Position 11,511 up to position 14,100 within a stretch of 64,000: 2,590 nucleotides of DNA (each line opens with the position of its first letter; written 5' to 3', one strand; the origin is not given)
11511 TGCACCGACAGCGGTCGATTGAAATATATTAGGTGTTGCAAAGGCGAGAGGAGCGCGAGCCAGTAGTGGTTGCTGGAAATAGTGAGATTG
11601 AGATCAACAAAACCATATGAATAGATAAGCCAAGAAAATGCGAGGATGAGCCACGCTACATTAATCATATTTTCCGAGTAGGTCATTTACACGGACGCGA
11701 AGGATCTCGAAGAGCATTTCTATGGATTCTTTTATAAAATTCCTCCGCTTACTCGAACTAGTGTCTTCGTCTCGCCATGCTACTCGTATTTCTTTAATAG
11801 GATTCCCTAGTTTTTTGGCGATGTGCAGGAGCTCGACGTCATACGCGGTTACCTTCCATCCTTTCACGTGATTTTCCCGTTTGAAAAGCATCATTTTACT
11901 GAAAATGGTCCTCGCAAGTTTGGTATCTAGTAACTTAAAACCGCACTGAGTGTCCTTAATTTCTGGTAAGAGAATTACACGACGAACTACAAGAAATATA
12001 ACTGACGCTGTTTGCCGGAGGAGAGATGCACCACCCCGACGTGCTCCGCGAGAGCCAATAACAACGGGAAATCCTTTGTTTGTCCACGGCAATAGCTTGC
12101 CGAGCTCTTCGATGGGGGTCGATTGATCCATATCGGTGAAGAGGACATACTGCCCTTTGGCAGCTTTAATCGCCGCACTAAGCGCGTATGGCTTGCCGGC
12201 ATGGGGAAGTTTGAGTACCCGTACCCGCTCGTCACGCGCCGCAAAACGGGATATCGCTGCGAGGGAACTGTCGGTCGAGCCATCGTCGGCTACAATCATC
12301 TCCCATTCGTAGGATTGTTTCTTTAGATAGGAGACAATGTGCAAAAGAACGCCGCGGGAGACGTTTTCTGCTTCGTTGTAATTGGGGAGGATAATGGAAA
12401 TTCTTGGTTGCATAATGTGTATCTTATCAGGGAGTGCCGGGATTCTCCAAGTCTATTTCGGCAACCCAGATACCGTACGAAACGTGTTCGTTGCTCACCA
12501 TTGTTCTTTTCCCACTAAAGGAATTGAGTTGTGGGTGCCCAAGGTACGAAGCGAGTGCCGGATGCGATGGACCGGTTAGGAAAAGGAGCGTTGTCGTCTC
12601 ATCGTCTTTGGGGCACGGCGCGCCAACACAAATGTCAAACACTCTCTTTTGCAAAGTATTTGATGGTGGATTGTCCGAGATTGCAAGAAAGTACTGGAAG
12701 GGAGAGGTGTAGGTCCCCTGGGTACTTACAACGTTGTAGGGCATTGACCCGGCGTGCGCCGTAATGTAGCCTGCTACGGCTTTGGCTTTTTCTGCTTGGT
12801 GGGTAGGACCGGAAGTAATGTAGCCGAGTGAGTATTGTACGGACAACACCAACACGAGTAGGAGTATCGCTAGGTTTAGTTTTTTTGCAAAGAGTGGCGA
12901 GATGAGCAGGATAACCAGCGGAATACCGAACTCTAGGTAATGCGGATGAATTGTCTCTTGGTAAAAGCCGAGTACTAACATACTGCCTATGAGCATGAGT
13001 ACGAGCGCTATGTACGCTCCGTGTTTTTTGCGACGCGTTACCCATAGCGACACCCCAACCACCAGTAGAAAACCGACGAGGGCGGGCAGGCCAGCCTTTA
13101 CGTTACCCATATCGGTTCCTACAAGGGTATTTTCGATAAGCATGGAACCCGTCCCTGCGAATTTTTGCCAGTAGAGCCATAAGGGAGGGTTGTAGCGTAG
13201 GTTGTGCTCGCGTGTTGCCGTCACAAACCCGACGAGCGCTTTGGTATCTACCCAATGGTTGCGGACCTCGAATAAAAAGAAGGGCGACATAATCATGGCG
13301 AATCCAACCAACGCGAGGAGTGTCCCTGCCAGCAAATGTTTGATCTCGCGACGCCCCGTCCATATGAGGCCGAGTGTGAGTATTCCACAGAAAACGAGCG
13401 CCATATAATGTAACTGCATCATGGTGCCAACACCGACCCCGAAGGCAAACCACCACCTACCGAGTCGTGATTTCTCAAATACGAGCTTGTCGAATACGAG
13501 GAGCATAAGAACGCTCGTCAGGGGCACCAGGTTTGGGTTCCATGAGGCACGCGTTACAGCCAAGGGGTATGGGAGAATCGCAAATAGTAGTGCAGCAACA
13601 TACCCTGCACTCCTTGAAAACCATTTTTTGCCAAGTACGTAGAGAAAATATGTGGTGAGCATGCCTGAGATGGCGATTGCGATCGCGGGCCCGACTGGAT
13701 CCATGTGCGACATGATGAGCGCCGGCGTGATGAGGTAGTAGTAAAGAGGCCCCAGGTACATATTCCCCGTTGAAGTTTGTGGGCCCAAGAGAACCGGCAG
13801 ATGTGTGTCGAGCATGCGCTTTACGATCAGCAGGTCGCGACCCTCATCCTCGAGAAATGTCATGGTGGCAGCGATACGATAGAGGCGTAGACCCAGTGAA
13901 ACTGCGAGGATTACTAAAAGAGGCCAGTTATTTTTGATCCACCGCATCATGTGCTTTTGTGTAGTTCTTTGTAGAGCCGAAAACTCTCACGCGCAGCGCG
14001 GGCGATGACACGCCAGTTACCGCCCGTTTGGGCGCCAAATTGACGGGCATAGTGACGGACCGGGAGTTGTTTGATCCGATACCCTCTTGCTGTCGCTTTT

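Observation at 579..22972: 22 kb glycosylation locus with seven or more GT-C (ArnT/PMT-like) transferases, paired polyprenyl-P-sugar GT2 synthases, a Wzx flippase and UDP-Xyl / GDP-D-Rha synthesis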

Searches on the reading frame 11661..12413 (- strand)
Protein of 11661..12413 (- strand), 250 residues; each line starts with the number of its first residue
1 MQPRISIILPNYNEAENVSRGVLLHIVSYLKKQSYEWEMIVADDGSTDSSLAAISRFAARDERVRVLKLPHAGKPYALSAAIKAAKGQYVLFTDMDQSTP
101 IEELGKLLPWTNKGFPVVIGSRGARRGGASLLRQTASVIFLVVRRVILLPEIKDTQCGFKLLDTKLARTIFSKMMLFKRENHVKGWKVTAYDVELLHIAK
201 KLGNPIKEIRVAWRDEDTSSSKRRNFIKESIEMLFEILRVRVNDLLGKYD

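Call 3: search_protein_families(library=pfam, proteins=[window:11661-12413:-], max_evalue=0.01)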
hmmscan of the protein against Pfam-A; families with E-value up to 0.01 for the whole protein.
window:11661-12413:- (250 aa): 2 families
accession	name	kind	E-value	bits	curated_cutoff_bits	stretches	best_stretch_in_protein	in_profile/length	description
PF00535.33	Glycos_transf_2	-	2.6e-25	89.7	23.3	1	6-170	1-167/168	Glycosyl transferase family 2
PF10111.15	Glyco_tranf_2_2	-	0.00011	22.2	27.3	1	6-108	1-103/276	Glycosyltransferase like family 2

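Call 6: search_protein_families(library=ncbifam, proteins=[window:11661-12413:-], max_evalue=0.01)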
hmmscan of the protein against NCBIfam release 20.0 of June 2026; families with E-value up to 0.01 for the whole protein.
window:11661-12413:- (250 aa): 23 families
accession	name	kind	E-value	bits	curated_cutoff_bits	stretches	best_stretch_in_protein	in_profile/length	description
NF047588.1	GlcsyltransPgfSStrep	equivalog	2.6e-16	59.7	500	1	4-172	2-169/308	glycosyltransferase PgfS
NF047683.1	TeichurnBiosyTuaG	equivalog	6e-16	58.8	400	1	2-109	5-109/252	teichuronic acid biosynthesis protein TuaG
NF007482.0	PRK10073.1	equivalog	5.6e-15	55.2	423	1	2-98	5-97/334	glycosyltransferase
TIGR03937.1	PgaC_IcaA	equivalog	1.7e-14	53.6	422.3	1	3-96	45-135/407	poly-beta-1,6-N-acetyl-D-glucosamine synthase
NF007986.1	PRK10714.1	equivalog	2.2e-13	49.9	529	1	4-144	7-147/316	undecaprenyl-phosphate 4-deoxy-4-formamido-L-arabinose transferase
NF041875.1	EPS_EpsD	equivalog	1.1e-11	44.8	370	1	5-102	1-95/325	exopolysaccharide biosynthesis glycosyltransferase EpsD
NF041391.1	DPhHxTase_Halo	equivalog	2.2e-10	39.9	375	1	11-168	3-151/213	dolichyl-phosphate hexose transferase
NF038302.1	EPS_HpsE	equivalog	7.6e-10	38.3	300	1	5-97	3-97/307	hormogonium polysaccharide biosynthesis glycosyltransferase HpsE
NF053739.1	GlytfEpsEBac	equivalog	3.5e-09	36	450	1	3-99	1-95/265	glycosyltransferase EpsE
TIGR04283.1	glyco_like_mftF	equivalog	1.4e-08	34.6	182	1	5-100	1-86/221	TIGR04283 family arsenosugar biosynthesis glycosyltransferase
TIGR04242.1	nodulat_NodC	equivalog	1.7e-08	33.8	550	1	2-99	47-144/395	chitooligosaccharide synthase NodC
NF050050.1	ProtGlycPglI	equivalog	3.9e-08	33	500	1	3-121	2-118/306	GalNAc(5)-diNAcBac-PP-undecaprenol beta-1,3-glucosyltransferase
NF010496.0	PRK13915.1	equivalog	4.9e-08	32.4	262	1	3-99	31-129/307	glucosyl-3-phosphoglycerate synthase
TIGR04182.1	glyco_TIGR04182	equivalog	8.4e-08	31.9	325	1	5-177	2-162/293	S-layer glycoprotein N-glycosyltransferase AglJ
NF045692.1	OglycostaseCruG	equivalog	6.7e-07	28.6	600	1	4-96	42-137/386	2'-O-glycosyltransferase CruG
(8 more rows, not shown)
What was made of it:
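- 11661..12413 (-): Polyprenyl-P-sugar synthase-type GT2 's250' with no C-terminal TM anchor of the GtrB/ArnC type; overlaps the start of C5 by 26 nt. NCBIfam PgfS and ArnC hits (call 6).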

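Call 49: search_solved_structures(query=window:11661-12413:-, max_evalue=0.0001)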
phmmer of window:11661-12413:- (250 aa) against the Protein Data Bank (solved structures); distinct sequences matched with E-value up to 0.0001: 21.
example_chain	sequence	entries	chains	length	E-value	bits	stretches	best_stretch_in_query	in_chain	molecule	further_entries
5ekp_C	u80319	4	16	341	1.3e-14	57.2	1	5-170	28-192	Uncharacterized glycosyltransferase sll0501 | Glycosyltransferase sll0501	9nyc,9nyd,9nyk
5eke_A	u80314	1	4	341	1.3e-14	57.2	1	5-170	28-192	Uncharacterized glycosyltransferase sll0501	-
9nye_A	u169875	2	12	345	1.3e-14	57.2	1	5-170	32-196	Glycosyltransferase sll0501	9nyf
9bhc_C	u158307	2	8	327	2.7e-11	46.3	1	4-146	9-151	Undecaprenyl-phosphate 4-deoxy-4-formamido-L-arabinose transferase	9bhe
8vxh_A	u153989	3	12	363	3.4e-11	46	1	4-146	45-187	Undecaprenyl-phosphate 4-deoxy-4-formamido-L-arabinose transferase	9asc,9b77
2z87_A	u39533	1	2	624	1.4e-10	44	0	3-97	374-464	Chondroitin synthase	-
2z86_A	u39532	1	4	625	1.4e-10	44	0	3-97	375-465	Chondroitin synthase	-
5hea_A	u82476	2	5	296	3.5e-09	39.4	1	5-98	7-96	Putative glycosyltransferase (GalT1)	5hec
5mlz_A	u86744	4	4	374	5.8e-09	38.7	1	4-164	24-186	Dolichol monophosphate mannose synthase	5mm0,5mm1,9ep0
9hwj_A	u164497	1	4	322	6.1e-09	38.6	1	4-139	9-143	Undecaprenyl-phosphate 4-deoxy-4-formamido-L-arabinose transferase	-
6yv7_B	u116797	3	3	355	7.3e-08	35.1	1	2-110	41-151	Glycosyl transferase, family 2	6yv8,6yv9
6yv7_A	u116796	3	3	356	7.3e-08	35.1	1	2-110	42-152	Glycosyl transferase, family 2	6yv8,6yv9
5tze_C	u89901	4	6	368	9.2e-08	34.7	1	4-148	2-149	Glycosyl transferase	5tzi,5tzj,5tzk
5tz8_A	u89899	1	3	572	2e-07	33.6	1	4-148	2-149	Glycosyl transferase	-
9jma_A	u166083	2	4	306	2.5e-06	30.1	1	5-116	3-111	GalNAc(5)-diNAcBac-PP-undecaprenol beta-1,3-glucosyltransferase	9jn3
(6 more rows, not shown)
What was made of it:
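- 11661..12413 (-): Best PDB hits GtrB 57.2, ArnC 46.3, DPMS 38.7 bits (call 49).
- Checked: 11661-12413: GtrB 57 bits, ArnC 46 bits (call 49).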

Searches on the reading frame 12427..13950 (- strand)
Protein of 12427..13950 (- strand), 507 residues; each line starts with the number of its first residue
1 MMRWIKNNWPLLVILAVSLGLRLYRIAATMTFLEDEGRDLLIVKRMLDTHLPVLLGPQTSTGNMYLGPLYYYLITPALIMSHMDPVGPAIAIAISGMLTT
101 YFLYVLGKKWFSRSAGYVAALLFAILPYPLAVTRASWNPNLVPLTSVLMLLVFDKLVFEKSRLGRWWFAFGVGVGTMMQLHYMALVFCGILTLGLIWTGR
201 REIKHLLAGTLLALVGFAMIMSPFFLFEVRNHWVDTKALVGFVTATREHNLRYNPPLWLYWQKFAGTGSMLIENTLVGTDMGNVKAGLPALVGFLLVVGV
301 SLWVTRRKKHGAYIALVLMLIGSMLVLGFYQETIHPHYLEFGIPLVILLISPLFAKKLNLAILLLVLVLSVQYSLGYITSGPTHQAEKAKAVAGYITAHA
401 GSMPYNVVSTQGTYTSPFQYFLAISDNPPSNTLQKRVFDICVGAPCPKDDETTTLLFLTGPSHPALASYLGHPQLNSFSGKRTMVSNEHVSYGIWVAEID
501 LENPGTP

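Call 3: search_protein_families(library=pfam, proteins=[window:12427-13950:-], max_evalue=0.01)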
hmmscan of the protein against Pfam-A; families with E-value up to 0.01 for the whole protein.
window:12427-13950:- (507 aa): 1 family
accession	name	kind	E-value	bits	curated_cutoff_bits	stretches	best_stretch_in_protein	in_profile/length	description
PF13231.12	PMT_2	-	4e-11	43.8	26.1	1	68-221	4-155/160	Dolichyl-phosphate-mannose-protein mannosyltransferase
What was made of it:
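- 12427..13950 (-): GT-C 'C6', PMT_2 (507 aa), E34-D35-E36; core member, duplicated 1-3 times in Woesebacteria. PF13231 43.8 bits (call 3).
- Checked: 12427-13950: PMT_2, 43.8 bits (call 3).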

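Call 6: search_protein_families(library=ncbifam, proteins=[window:12427-13950:-], max_evalue=0.01)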
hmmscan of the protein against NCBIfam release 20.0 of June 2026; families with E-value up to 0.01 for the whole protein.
window:12427-13950:- (507 aa): 1 family
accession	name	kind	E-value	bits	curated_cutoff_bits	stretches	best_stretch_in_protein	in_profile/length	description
TIGR04154.1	archaeo_STT3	subfamily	0.0027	16.1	450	1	67-131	70-141/831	oligosaccharyl transferase, archaeosortase A system-associated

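Call 10: find_encoding_contigs(protein=window:12427-13950:-, flank=10000, max_places=6)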
Protein window:12427-13950:- (507 aa): 1 contig read that carries it; 1 place shown.
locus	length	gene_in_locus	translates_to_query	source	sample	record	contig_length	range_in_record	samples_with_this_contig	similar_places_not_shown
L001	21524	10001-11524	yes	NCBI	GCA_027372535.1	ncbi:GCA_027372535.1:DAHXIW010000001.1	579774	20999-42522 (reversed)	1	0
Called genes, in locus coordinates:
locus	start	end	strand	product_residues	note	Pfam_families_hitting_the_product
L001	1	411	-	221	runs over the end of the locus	PF01746:tRNA_m1G_MT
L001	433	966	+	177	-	PF00293:NUDIX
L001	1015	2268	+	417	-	PF03446:NAD_binding_2 (faint), PF03721:UDPG_MGDP_dh_N, PF00984:UDPG_MGDP_dh, PF03720:UDPG_MGDP_dh_C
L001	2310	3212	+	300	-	PF01370:Epimerase, PF02719:Polysacc_synt_2 (faint), PF04321:RmlD_sub_bind, PF07993:NAD_binding_4 (faint), PF16363:GDP_Man_Dehyd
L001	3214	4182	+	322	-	PF01370:Epimerase, PF04321:RmlD_sub_bind, PF16363:GDP_Man_Dehyd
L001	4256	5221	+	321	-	PF01073:3Beta_HSD, PF01370:Epimerase, PF04321:RmlD_sub_bind (weak), PF16363:GDP_Man_Dehyd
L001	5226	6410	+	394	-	PF00535:Glycos_transf_2, PF04138:GtrA_DPMS_TM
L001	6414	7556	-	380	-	-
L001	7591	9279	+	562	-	PF09586:YfhO (faint), PF10131:PTPS_related (weak)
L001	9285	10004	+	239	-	PF00535:Glycos_transf_2, PF10111:Glyco_tranf_2_2, PF13641:Glyco_tranf_2_3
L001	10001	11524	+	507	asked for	PF13231:PMT_2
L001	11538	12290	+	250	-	PF00535:Glycos_transf_2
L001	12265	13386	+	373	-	PF26314:MptA_B_family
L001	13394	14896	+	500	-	PF02366:PMT, PF13231:PMT_2 (weak)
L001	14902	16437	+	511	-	PF10131:PTPS_related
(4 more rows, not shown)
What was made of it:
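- Checked: 16335-17537 (+): the real start is most likely 16395, giving 380 aa as in the NCBI gene call (call 10).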

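Call 48: search_solved_structures(query=window:12427-13950:-, max_evalue=1)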
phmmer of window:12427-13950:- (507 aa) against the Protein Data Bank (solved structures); distinct sequences matched with E-value up to 1: 1.
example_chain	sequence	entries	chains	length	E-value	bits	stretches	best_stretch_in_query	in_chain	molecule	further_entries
2yyz_A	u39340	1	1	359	0.47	12.6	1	344-435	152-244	Sugar ABC transporter, ATP-binding protein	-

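Call 67: list_cluster_members(proteins=[window:12427-13950:-, window:16395-17537:+, window:13947-14666:-, window:18730-19695:-, window:9055-10557:-])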
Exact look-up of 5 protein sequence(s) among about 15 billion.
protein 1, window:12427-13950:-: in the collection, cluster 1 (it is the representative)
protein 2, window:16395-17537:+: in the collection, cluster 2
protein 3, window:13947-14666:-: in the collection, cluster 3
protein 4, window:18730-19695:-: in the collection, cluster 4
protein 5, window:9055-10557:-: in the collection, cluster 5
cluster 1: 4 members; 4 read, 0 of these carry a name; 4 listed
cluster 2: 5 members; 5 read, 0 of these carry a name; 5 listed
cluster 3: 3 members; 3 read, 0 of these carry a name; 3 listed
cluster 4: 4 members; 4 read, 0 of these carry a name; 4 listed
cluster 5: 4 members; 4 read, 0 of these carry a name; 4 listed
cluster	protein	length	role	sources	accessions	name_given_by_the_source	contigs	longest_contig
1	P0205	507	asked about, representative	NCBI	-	-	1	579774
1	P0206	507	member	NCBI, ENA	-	-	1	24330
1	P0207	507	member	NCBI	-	-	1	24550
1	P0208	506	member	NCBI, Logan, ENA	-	-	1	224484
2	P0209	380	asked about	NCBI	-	-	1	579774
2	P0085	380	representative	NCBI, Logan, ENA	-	-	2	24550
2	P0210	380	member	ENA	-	-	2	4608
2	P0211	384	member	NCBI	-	-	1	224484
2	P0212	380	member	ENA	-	-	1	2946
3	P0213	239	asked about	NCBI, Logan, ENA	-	-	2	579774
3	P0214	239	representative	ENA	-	-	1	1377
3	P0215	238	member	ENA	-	-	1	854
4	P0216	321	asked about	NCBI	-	-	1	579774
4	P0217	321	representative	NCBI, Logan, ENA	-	-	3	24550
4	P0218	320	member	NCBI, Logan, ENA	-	-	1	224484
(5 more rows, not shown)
